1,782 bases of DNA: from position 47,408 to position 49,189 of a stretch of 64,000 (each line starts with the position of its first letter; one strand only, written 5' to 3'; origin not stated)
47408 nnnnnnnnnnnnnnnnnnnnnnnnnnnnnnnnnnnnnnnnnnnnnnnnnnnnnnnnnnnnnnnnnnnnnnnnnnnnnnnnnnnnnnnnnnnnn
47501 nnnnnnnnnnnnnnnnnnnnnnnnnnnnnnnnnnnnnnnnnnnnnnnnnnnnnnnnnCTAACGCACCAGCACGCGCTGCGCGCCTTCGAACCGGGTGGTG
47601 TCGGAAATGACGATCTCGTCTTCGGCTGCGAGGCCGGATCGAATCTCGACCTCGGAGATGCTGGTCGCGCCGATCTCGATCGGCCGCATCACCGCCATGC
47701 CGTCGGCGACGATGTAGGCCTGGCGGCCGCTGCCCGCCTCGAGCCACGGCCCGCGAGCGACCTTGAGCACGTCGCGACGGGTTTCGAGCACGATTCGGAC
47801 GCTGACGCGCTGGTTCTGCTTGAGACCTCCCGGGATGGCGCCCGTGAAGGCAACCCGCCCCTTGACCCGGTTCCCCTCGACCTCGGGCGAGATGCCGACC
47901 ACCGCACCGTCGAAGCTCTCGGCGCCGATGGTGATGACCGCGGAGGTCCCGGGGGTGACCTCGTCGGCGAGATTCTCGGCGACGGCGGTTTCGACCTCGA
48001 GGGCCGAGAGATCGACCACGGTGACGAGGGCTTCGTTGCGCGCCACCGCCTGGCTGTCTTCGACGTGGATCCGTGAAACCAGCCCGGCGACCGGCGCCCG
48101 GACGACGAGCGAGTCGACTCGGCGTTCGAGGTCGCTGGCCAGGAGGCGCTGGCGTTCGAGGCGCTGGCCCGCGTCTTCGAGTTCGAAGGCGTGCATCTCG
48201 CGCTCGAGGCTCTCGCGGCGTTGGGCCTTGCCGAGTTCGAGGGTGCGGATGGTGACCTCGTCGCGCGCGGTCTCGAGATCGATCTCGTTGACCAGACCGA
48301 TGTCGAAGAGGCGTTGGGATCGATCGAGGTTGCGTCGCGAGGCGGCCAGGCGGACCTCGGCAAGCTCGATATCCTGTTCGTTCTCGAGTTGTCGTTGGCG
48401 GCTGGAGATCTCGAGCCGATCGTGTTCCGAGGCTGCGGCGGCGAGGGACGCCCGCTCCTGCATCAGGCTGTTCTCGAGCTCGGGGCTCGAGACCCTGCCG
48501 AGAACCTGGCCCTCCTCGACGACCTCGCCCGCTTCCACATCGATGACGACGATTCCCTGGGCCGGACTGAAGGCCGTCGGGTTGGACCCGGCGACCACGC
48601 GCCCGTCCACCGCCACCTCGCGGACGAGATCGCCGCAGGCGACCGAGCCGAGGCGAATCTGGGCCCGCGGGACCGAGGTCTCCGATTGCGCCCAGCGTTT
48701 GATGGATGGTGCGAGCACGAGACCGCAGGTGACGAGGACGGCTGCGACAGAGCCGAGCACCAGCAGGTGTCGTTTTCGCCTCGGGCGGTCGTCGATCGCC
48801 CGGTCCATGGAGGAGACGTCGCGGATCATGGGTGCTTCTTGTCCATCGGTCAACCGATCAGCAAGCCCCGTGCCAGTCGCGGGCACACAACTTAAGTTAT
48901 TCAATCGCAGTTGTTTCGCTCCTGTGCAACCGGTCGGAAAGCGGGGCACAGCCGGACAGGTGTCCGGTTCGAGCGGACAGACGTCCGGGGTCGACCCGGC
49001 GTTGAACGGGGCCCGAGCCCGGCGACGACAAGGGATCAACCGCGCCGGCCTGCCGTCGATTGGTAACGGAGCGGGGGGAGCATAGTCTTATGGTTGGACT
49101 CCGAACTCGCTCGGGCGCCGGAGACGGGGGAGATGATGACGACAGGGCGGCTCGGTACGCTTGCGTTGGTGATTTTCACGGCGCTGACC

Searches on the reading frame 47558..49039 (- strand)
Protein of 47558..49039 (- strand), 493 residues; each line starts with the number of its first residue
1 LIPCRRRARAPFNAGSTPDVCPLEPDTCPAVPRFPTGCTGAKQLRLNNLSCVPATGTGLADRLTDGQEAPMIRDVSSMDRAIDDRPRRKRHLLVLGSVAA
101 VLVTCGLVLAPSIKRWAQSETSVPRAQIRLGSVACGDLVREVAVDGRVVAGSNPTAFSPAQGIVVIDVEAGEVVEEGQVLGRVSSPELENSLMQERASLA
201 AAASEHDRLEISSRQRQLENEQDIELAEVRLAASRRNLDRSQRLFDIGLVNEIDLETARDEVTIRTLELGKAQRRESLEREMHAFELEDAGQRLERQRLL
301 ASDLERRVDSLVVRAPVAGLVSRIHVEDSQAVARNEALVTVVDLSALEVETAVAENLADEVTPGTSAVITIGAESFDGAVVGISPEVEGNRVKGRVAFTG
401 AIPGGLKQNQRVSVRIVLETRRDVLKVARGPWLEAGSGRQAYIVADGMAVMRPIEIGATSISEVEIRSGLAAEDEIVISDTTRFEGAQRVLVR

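Call 61: search_protein_families(library=pfam, proteins=[window:47558-49039:-], max_evalue=0.001)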
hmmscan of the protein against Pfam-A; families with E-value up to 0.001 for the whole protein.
window:47558-49039:- (493 aa): 2 families
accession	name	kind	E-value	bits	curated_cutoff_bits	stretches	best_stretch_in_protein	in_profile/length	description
PF13437.12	HlyD_3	-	3.6e-11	44.2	22.2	1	312-395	1-90/106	HlyD family secretion protein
PF16576.10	HlyD_D23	-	2e-10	40.7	30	1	166-389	33-190/214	Barrel-sandwich domain of CusB or HlyD membrane-fusion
